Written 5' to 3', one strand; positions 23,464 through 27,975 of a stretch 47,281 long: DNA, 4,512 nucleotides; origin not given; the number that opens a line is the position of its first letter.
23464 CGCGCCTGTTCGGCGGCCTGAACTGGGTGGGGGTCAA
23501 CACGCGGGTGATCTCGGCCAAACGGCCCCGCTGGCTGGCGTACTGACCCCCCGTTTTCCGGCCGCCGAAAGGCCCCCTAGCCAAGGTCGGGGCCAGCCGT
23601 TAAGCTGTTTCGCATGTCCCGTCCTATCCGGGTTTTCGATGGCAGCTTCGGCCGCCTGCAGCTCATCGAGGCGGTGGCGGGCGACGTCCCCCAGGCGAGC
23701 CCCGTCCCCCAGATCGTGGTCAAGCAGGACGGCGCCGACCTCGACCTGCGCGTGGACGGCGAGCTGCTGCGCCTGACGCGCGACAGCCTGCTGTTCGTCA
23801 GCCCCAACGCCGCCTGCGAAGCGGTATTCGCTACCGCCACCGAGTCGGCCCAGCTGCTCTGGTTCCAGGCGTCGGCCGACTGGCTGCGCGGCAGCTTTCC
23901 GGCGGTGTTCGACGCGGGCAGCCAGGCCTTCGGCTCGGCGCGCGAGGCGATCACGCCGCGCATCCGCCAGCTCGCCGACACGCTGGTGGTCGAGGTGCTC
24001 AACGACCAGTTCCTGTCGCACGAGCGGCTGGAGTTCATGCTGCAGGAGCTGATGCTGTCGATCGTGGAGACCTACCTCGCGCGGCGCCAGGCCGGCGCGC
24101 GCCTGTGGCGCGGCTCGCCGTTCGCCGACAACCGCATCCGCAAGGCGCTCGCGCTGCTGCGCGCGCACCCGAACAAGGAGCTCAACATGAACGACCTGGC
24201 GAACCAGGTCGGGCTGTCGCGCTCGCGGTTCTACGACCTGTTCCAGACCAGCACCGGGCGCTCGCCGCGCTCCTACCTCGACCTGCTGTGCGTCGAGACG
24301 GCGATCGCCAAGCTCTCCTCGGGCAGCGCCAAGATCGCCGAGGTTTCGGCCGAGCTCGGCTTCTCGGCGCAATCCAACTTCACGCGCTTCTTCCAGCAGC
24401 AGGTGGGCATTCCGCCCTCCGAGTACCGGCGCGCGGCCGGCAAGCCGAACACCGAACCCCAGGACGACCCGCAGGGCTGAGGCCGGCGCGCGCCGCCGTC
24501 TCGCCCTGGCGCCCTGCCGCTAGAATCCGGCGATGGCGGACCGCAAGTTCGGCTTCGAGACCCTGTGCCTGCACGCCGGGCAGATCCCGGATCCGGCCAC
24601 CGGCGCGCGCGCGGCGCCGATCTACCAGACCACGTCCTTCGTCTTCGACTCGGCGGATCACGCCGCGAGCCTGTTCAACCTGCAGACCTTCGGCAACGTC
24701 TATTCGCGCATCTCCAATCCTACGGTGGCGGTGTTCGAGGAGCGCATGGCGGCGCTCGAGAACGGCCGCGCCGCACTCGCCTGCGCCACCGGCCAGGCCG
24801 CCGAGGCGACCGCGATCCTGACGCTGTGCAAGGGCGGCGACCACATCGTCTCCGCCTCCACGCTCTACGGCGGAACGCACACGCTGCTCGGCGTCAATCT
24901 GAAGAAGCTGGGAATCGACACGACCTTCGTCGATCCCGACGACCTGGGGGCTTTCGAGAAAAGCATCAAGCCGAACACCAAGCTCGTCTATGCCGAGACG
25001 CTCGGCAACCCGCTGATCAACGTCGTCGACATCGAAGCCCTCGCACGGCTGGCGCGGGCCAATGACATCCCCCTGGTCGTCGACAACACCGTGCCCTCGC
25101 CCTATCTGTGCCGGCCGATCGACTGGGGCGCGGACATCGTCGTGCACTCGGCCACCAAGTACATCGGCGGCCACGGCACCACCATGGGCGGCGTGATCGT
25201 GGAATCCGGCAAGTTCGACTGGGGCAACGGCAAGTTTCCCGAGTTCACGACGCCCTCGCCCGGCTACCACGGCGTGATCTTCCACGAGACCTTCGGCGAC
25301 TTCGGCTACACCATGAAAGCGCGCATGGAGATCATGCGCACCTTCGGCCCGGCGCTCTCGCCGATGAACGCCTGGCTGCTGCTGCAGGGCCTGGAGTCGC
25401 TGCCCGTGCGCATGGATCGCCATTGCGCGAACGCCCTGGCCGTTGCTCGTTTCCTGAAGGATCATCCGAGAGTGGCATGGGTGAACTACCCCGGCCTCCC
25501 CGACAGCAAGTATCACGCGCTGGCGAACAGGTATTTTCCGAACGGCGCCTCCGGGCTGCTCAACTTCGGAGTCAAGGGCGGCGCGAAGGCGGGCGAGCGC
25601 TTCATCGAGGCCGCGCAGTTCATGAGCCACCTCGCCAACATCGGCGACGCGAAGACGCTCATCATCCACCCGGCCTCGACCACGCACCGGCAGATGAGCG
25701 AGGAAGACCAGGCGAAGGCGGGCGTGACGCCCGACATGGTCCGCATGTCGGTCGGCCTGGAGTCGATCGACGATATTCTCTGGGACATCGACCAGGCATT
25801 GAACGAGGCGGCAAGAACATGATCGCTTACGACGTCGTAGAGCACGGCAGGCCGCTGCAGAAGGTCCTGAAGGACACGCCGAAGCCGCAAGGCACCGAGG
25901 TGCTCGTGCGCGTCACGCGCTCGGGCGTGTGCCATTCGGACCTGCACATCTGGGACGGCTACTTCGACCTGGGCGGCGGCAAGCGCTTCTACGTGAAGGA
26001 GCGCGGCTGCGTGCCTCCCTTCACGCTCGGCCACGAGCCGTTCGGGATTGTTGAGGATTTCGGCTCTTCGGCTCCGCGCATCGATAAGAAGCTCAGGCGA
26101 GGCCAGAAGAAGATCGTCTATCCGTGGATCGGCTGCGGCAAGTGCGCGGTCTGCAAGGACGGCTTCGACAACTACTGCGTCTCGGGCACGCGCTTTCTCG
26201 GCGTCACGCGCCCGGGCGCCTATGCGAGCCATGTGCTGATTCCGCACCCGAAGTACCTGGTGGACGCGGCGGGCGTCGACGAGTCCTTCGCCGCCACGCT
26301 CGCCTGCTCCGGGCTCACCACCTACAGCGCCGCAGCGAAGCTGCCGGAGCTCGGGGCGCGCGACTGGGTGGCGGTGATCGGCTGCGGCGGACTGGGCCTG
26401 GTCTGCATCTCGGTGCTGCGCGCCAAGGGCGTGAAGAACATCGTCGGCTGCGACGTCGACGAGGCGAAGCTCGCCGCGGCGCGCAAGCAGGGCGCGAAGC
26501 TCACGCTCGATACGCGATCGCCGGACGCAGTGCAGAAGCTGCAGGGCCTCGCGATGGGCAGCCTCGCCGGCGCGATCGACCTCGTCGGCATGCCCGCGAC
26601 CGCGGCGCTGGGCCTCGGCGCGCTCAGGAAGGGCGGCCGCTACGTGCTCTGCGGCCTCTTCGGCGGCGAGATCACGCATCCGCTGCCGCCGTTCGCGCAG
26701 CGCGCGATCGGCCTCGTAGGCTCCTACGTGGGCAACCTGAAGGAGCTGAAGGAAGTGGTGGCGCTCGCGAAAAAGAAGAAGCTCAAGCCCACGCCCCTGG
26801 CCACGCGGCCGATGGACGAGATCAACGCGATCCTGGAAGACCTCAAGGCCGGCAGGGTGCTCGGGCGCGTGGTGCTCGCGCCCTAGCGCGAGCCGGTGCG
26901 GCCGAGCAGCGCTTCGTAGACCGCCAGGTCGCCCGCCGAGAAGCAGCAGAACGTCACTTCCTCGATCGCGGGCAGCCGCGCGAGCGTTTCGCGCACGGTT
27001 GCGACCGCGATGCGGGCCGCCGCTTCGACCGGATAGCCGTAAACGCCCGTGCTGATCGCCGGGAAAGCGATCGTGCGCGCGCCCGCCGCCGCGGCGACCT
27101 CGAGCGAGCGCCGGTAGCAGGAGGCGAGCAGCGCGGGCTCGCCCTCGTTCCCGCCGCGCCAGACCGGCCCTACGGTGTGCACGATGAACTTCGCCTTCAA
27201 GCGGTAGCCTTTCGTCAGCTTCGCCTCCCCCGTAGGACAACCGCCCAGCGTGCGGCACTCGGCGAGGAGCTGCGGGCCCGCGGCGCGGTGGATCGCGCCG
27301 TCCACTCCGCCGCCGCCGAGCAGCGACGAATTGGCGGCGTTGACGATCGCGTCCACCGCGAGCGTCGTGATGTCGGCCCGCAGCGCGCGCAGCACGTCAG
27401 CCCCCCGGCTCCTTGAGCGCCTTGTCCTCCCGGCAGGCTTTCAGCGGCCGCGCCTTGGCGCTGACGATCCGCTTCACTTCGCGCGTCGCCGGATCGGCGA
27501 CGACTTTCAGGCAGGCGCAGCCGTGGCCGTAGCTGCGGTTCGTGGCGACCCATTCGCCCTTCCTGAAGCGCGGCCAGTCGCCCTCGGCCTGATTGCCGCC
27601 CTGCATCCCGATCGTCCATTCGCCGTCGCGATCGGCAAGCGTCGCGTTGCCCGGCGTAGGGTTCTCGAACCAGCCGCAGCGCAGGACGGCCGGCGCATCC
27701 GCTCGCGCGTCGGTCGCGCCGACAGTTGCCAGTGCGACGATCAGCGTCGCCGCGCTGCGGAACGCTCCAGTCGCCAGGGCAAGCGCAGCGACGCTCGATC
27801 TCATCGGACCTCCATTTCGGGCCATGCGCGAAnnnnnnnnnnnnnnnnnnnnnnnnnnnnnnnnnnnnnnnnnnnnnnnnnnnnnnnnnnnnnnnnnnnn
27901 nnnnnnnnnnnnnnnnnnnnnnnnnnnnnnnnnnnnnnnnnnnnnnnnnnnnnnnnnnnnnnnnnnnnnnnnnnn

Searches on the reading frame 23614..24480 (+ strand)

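Call 31: search_protein_families(library=pfam, proteins=[window:23614-24480:+], max_evalue=0.001)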
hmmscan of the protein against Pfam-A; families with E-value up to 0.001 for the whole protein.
window:23614-24480:+ (288 aa): 2 families
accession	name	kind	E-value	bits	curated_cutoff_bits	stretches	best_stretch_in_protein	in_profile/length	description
PF12833.13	HTH_18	-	2.4e-20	73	33.6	1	195-273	1-79/80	Helix-turn-helix domain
PF00165.29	HTH_AraC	-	1.3e-17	63.8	26.6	2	182-222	1-41/42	Bacterial regulatory helix-turn-helix proteins, AraC family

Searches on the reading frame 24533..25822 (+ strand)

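Call 31: search_protein_families(library=pfam, proteins=[window:24533-25822:+], max_evalue=0.001)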
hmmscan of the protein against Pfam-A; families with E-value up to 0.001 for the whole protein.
window:24533-25822:+ (429 aa): 4 families
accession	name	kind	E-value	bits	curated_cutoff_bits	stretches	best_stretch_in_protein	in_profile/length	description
PF01053.26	Cys_Met_Meta_PP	-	4.9e-137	457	27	1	9-424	1-381/381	Cys/Met metabolism PLP-dependent enzyme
PF01212.27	Beta_elim_lyase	-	5.6e-07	29.6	27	1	62-276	31-231/288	Beta-eliminating lyase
PF00266.25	Aminotran_5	-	1.4e-05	24.7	21.5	1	120-217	113-209/371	Aminotransferase class-V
PF01041.23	DegT_DnrJ_EryC1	-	0.0007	19.4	19.8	0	62-184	23-145/360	DegT/DnrJ/EryC1/StrS aminotransferase family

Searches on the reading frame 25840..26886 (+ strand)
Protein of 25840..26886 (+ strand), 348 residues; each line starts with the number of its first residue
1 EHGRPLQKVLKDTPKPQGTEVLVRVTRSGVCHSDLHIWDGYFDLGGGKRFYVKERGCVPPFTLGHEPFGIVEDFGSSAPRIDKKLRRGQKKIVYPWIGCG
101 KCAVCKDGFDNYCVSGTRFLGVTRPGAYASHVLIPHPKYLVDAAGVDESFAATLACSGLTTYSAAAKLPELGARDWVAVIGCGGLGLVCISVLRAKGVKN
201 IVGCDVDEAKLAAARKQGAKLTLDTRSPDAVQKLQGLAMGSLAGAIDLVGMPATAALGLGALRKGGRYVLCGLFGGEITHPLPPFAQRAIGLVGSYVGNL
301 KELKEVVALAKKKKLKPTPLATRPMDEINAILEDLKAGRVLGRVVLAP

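Call 31: search_protein_families(library=pfam, proteins=[window:25840-26886:+], max_evalue=0.001)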
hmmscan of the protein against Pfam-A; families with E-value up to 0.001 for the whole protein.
window:25840-26886:+ (348 aa): 3 families
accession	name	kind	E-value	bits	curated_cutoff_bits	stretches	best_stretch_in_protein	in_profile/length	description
PF08240.17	ADH_N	-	5.5e-21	75.2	23.5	1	19-136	3-96/104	Alcohol dehydrogenase GroES-like domain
PF00107.32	ADH_zinc_N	-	1.4e-20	74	31.8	1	184-311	1-128/129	Zinc-binding dehydrogenase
PF13602.12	ADH_zinc_N_2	-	1.4e-08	36.2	27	1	218-346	2-134/134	Zinc-binding dehydrogenase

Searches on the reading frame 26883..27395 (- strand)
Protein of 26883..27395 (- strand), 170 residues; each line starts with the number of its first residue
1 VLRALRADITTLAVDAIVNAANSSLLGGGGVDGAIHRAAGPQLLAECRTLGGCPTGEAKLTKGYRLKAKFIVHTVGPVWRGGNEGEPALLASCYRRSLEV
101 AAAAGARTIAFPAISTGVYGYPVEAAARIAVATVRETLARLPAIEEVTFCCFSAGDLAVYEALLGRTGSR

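Call 31: search_protein_families(library=pfam, proteins=[window:26883-27395:-], max_evalue=0.001)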
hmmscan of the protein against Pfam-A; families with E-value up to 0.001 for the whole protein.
window:26883-27395:- (170 aa): 1 family
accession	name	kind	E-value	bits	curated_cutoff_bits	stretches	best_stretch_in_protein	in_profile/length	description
PF01661.27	Macro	-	5.9e-49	165.4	22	1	18-130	1-118/118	Macro domain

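Call 38: search_protein_families(library=padloc, proteins=[window:26883-27395:-], max_evalue=0.01)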
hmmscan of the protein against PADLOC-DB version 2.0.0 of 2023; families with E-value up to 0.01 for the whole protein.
window:26883-27395:- (170 aa): 1 family
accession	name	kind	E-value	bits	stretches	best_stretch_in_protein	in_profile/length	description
PDLC03137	Specificity_I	-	0.0011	16.2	1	8-123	246-362/364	Type I specificity subunit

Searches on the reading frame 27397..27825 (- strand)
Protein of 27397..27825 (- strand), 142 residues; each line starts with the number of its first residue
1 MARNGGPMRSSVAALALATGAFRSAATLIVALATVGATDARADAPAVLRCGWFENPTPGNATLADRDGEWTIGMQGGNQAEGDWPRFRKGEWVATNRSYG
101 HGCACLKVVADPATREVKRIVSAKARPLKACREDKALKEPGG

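Call 31: search_protein_families(library=pfam, proteins=[window:27397-27825:-], max_evalue=0.001)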
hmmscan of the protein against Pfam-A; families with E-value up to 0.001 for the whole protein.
window:27397-27825:- (142 aa): 1 family
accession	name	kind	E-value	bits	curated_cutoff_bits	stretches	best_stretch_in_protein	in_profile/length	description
PF13316.11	DUF4087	-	3.1e-37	127.3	25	1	48-138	5-97/97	Protein of unknown function (DUF4087)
